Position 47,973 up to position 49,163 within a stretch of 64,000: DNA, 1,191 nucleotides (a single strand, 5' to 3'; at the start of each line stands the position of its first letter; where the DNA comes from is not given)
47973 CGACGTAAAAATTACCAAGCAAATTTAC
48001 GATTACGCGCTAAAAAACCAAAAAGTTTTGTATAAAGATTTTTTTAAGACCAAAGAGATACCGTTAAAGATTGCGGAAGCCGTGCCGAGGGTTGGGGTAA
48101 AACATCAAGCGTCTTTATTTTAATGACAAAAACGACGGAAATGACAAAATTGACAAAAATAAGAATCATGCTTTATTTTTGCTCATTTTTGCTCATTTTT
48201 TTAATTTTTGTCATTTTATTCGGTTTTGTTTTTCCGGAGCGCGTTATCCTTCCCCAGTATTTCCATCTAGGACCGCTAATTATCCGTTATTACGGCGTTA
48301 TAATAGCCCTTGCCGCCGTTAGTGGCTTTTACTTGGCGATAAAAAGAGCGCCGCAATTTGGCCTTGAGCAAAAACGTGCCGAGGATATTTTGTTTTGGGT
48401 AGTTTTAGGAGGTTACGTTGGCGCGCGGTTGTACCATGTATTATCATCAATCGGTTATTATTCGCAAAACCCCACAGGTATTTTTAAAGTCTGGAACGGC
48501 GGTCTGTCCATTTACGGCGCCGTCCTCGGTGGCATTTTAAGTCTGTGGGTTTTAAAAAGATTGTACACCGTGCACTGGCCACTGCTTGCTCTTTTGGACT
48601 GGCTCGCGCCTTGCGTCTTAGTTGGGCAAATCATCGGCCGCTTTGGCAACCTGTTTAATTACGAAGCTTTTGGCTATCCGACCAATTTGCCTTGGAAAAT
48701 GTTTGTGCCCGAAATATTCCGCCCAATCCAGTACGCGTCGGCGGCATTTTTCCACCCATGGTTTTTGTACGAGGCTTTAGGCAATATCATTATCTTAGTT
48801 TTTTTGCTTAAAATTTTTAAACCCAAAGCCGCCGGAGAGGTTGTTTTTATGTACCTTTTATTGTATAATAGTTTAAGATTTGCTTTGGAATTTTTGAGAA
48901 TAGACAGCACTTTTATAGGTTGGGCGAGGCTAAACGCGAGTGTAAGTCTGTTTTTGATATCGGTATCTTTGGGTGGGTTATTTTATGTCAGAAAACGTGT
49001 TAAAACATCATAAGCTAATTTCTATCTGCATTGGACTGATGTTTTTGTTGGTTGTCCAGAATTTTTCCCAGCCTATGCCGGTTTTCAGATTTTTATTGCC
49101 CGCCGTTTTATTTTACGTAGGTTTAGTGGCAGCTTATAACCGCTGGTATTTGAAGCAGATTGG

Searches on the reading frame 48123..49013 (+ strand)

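Call 47: search_protein_families(library=pfam, proteins=[window:48123-49013:+], max_evalue=0.0001)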
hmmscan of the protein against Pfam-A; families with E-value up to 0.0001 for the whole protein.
window:48123-49013:+ (296 aa): 1 family
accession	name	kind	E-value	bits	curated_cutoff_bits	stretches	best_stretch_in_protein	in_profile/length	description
PF01790.23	LGT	-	1.1e-61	208.7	24.9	1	44-287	1-239/240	Prolipoprotein diacylglyceryl transferase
